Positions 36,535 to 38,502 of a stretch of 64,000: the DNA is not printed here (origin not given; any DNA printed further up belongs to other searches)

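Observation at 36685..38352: Stand-alone radical SAM/SPASM enzyme fused to a MazG-type nucleotide pyrophosphohydrolase domain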

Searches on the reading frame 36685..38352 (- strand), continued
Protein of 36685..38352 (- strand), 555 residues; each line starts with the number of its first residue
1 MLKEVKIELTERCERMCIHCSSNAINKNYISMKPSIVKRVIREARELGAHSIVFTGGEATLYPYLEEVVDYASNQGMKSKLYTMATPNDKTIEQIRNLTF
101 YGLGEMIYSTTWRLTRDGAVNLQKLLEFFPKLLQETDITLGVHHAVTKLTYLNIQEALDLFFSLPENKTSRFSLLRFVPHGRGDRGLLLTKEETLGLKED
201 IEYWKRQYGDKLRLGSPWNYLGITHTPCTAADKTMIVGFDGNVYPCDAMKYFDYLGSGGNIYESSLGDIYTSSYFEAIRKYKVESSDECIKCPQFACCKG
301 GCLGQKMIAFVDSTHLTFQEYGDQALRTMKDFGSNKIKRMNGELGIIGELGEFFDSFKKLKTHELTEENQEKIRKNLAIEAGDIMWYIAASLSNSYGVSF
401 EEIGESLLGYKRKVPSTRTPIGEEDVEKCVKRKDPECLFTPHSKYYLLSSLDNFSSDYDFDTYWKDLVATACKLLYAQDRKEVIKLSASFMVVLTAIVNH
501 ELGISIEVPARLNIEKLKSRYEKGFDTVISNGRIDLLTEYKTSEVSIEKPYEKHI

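Call 55: search_protein_families(library=ncbifam, proteins=[L007:7008-7940:+, L046:5922-6983:+, L046:3279-3803:+, P0119], max_evalue=0.01)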
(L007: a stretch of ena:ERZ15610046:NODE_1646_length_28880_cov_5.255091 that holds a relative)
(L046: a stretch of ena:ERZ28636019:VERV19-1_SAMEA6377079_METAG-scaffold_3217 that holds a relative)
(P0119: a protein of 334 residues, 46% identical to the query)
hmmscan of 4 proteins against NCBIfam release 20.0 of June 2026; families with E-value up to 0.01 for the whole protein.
L007:7008-7940:+ (310 aa): 0 families

L046:5922-6983:+ (353 aa): 0 families

L046:3279-3803:+ (174 aa): 4 families
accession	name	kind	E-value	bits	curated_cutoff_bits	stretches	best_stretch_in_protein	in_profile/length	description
NF005389.0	PRK06934.1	equivalog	1.4e-28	99.7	172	1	35-170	71-210/221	flavodoxin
NF005501.0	PRK07116.1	subfamily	7.9e-25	87.2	198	1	34-174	14-156/161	flavodoxin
NF038196.1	ferrodoxin_EFR1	subfamily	0.0018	18.4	75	0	83-151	32-99/242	EFR1 family ferrodoxin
NF006736.0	PRK09267.1-2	equivalog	0.0021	17.8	202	0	75-131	25-86/161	flavodoxin FldA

P0119 (334 aa): 75 families (the best 25 are shown)
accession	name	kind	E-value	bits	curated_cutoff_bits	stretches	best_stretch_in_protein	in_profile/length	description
TIGR02109.1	PQQ_syn_pqqE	equivalog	1e-17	64.1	381.35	2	6-162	10-168/358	pyrroloquinoline quinone biosynthesis protein PqqE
TIGR04053.2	TIGR04053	equivalog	4.5e-17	62.3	395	1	8-209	13-214/366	TIGR04053 family radical SAM/SPASM domain-containing protein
NF045574.1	sacti_mat_StsB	exception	2.5e-16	59.6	625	1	2-307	95-400/466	StsB family radical SAM/SPASM domain sactipeptide maturase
TIGR03962.1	mycofact_rSAM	equivalog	5.2e-16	58.7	265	2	255-315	264-326/339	mycofactocin radical SAM maturase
TIGR04055.1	rSAM_NirJ2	equivalog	5.9e-16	58.9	500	2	8-160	5-154/326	putative heme d1 biosynthesis radical SAM protein NirJ2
NF050035.1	rSAM_WgK_link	exception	9.1e-16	57.8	650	2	5-112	11-116/367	radical SAM/SPASM peptide maturase WgkB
TIGR04317.1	W_rSAM_matur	equivalog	2.6e-15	56.4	380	1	2-299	3-320/349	tungsten cofactor oxidoreductase radical SAM maturase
TIGR04545.1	rSAM_ahbD_hemeb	equivalog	3.8e-14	52.9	500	1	7-114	4-108/339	heme b synthase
TIGR02666.1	moaA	equivalog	3.2e-13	49.4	284.05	1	3-147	10-156/336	GTP 3',8-cyclase MoaA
NF001199.0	PRK00164.2-1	equivalog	1.2e-12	47.6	231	1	3-141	12-145/308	GTP 3',8-cyclase MoaA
TIGR02668.1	moaA_archaeal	equivalog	7.6e-12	44.8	325.25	1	2-143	9-145/303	GTP 3',8-cyclase MoaA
TIGR04347.1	pseudo_SAM_Halo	equivalog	9.9e-12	44.8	525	1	8-166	43-202/390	TIGR04347 family pseudo-SAM/SPASM protein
TIGR04303.1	GeoRSP_rSAM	equivalog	1.3e-11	44.7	400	1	8-112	10-108/325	GeoRSP system radical SAM/SPASM protein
TIGR04466.1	rSAM_BlsE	equivalog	1.6e-11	44.2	400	1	7-138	7-131/327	cytosylglucuronate decarboxylase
TIGR04054.1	rSAM_NirJ1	equivalog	1.9e-11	43.2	650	1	7-228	40-258/387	putative heme d1 biosynthesis radical SAM protein NirJ1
TIGR04085.1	rSAM_more_4Fe4S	domain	1.1e-08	35.4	27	1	230-310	1-82/93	SPASM domain-containing protein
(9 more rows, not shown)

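Call 63: search_protein_families(library=pfam, proteins=[L044:8207-8926:+, L044:8857-9999:+, L044:11023-12522:+, L044:7360-8202:+, L044:9971-10996:+, L046:5922-6983:+, L007:3118-3816:+, L007:5035-5724:+, L007:4322-4618:+, L044:6674-7009:+], max_evalue=0.1)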
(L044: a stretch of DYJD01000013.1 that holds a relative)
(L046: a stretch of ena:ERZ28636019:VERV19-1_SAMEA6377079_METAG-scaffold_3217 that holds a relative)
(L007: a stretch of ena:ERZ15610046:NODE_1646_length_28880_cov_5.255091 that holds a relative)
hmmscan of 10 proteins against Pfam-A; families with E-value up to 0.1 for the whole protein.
L044:8207-8926:+ (239 aa): 0 families

L044:8857-9999:+ (380 aa): 2 families
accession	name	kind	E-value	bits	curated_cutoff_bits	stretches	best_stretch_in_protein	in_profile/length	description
PF18723.6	HMUDK_hel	-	5.2e-103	344.7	25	1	65-341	2-280/281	5-hmdU DNA kinase, helical domain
PF00270.35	DEAD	-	0.034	14.3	26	1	183-235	95-144/167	DEAD/DEAH box helicase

L044:11023-12522:+ (499 aa): 0 families

L044:7360-8202:+ (280 aa): 3 families
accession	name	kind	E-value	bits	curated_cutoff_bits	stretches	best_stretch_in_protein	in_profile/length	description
PF06114.19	Peptidase_M78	-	3.2e-13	50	22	1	34-157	1-119/123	IrrE N-terminal-like domain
PF01863.23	YgjP-like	-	0.013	15.9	26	1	4-105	98-201/207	YgjP-like, metallopeptidase domain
PF20573.4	DUF6782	-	0.043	13.5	27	1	26-82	43-101/241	Putative metallopeptidase family (DUF6782)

L044:9971-10996:+ (341 aa): 3 families
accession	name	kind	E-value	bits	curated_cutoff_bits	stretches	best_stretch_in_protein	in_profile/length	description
PF04055.27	Radical_SAM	-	1.5e-14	55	29.5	1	17-151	2-142/166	Radical SAM superfamily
PF13353.11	Fer4_12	-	5.9e-05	23.8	22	1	21-101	14-99/137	4Fe-4S single cluster domain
PF13186.11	SPASM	-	0.002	18.8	21.5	1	238-309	1-66/67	Iron-sulfur cluster-binding domain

L046:5922-6983:+ (353 aa): 4 families
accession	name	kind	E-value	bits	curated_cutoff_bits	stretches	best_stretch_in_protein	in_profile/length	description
PF01966.28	HD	-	0.00071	20.3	22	1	63-139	2-76/116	HD domain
PF22315.2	PF0095-like_C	-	0.005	17.5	27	0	250-266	3-22/43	PF0095-like, C-terminal domain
PF12239.13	DUF3605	-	0.062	14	23.6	0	110-192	24-105/154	Protein of unknown function (DUF3605)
PF13328.12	HD_4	-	0.087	13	27.2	0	63-122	21-72/156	HD domain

L007:3118-3816:+ (232 aa): 1 family
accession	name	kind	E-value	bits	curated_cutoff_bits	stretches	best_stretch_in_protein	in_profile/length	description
PF23522.1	Microp_apicomplexa_12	-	0.013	16.1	27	1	79-130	14-65/91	Apicomplexa microprotein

L007:5035-5724:+ (229 aa): 0 families

L007:4322-4618:+ (98 aa): 0 families

L044:6674-7009:+ (111 aa): 0 families

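Call 68: find_related_loci(query=A6, collection=metagenome_contigs, flank=5000)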
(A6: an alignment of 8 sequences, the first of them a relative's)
Query A6 (334 aa) in metagenome_contigs; peptide patterns used: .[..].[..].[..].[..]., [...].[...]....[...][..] (x = any residue, [..] = any of these).
373 stretches matched a pattern; 149 encode a relative of the query (tblastn E <= 1e-3); the best 80 are kept; 80 distinct loci.
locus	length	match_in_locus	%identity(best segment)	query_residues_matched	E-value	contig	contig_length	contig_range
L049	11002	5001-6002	99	1-334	0e+0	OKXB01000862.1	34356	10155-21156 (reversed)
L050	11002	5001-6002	91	1-334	0e+0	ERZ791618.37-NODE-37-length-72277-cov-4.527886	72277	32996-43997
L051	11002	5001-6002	90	1-334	0e+0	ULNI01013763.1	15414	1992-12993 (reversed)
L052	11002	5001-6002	76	1-334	1e-175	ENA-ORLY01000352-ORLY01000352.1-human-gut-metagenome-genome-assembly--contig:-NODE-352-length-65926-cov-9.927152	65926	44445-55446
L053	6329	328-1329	75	1-334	7e-176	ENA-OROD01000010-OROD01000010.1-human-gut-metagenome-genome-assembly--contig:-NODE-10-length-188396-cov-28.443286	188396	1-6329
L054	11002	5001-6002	75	1-334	4e-175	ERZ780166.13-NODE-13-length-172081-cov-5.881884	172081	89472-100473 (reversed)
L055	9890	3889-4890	75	1-334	9e-175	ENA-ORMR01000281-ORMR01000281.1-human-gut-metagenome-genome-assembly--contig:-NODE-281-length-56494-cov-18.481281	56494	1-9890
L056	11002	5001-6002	75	1-334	2e-174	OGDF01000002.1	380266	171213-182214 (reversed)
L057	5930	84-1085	75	1-334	5e-176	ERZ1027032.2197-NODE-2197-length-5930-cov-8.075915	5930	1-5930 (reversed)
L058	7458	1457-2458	76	1-334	1e-173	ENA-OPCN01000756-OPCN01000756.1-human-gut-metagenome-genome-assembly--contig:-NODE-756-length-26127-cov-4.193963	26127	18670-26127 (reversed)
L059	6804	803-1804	75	1-334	4e-174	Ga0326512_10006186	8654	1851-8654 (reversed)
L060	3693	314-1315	75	1-334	0e+0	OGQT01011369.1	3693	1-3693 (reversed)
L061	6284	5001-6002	75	1-334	4e-174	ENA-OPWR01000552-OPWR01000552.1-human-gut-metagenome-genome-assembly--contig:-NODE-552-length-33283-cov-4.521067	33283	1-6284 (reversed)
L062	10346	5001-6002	75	1-334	2e-173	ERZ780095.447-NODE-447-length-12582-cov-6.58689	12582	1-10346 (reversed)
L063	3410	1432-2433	75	1-334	0e+0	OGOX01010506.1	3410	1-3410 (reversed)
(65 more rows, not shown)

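Call 69: find_related_loci(query=A6, collection=viral_contigs, flank=5000)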
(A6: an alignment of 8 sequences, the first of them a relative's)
Query A6 (334 aa) in viral_contigs; peptide patterns used: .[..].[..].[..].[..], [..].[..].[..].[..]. (x = any residue, [..] = any of these).
382 stretches matched a pattern, but none encodes a relative of the query by tblastn (E <= 1e-3).

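Call 75: search_protein_families(library=padloc, proteins=[P0119, L007:7008-7940:+, L044:8857-9999:+, L044:8207-8926:+, L044:11023-12522:+, L046:5922-6983:+], max_evalue=0.01)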
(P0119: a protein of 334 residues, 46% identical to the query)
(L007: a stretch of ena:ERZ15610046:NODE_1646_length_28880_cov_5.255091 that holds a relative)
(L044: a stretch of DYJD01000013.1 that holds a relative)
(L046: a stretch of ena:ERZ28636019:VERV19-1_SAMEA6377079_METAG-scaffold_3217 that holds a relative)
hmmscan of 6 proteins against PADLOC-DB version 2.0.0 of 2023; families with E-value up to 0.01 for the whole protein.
P0119 (334 aa): 3 families
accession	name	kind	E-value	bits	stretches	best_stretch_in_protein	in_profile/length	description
PDLC02904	pVip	-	3.7e-10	37.8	1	8-87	8-85/262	Viperins associated with kinases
PDLC02903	pVip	-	9e-10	36.4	1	5-161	2-146/257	Viperins not associated with kinases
PDLC02905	pVip-kinase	-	1.6e-05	22.4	1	5-100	184-283/474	Viperin-kinase fusion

L007:7008-7940:+ (310 aa): 0 families

L044:8857-9999:+ (380 aa): 0 families

L044:8207-8926:+ (239 aa): 0 families

L044:11023-12522:+ (499 aa): 0 families

L046:5922-6983:+ (353 aa): 0 families

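Call 80: search_solved_structures(query=L044:8207-8926:+, max_evalue=10, show_alignments=2)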
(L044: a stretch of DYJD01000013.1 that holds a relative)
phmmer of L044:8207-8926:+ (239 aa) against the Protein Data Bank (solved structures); distinct sequences matched with E-value up to 10: 0.

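Call 81: search_solved_structures(query=L007:7008-7940:+, max_evalue=10, show_alignments=1)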
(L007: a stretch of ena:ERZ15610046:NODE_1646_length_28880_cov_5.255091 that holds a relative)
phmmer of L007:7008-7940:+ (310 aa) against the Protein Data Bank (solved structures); distinct sequences matched with E-value up to 10: 3.
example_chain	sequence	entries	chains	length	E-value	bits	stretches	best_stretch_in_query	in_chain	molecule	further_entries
3nzr_A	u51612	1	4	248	0.34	13.6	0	93-122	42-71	2-dehydro-3-deoxyphosphogluconate aldolase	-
3m0z_A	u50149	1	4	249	0.78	12.4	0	105-145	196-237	putative aldolase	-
2wtb_A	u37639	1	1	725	1.6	11.4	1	181-293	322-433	FATTY ACID MULTIFUNCTIONAL PROTEIN (ATMFP2)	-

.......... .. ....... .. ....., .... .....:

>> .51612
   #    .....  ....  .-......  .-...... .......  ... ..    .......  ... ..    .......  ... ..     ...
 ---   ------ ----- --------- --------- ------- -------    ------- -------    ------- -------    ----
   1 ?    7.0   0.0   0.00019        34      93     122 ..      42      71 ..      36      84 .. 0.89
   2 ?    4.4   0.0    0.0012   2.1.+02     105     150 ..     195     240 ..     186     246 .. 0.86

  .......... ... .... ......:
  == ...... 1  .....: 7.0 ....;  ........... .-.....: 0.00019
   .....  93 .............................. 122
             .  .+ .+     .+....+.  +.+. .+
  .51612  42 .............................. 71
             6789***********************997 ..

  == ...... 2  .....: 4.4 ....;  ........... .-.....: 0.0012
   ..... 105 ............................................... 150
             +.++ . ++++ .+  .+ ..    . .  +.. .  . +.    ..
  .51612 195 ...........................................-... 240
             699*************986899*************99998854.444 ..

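Call 83: search_protein_families(library=phrogs, proteins=[L007:7008-7940:+, L044:8207-8926:+, L044:11023-12522:+, L046:5922-6983:+, P0119], max_evalue=0.001)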
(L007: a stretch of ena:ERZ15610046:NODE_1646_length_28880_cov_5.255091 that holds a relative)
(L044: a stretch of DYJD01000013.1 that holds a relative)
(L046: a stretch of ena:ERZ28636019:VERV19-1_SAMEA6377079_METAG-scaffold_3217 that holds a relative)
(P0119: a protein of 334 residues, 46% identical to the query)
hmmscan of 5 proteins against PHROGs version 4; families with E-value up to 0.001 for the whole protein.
L007:7008-7940:+ (310 aa): 2 families
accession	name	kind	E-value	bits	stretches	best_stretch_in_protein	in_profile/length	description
phrog_2396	-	unknown function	2e-57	196.3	1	6-299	5-322/331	-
phrog_800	-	head and packaging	1.7e-12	47.7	1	19-306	287-504/511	terminase small subunit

L044:8207-8926:+ (239 aa): 1 family
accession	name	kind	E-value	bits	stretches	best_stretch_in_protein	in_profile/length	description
phrog_5131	-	DNA, RNA and nucleotide metabolism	3.8e-09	37.3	1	105-176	97-166/357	thymidylate synthase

L044:11023-12522:+ (499 aa): 0 families

L046:5922-6983:+ (353 aa): 0 families

P0119 (334 aa): 6 families
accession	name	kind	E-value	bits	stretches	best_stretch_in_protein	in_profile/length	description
phrog_1802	-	other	4.3e-13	50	1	2-309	43-380/556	radical SAM domain-containing protein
phrog_16999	-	other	8.5e-08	33.1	1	5-104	13-110/288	Fe-S oxidoreductase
phrog_626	-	DNA, RNA and nucleotide metabolism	1.7e-06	28.7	1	11-76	24-91/164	anaerobic ribonucleotide reductase small subunit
phrog_13987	-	other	2.5e-06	28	1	2-74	14-86/274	radical SAM domain-containing protein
phrog_21308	-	other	4.1e-05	22.9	1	5-298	415-704/735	radical SAM domain-containing protein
phrog_14086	-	other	0.00052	20.5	1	3-71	87-158/353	radical SAM domain-containing protein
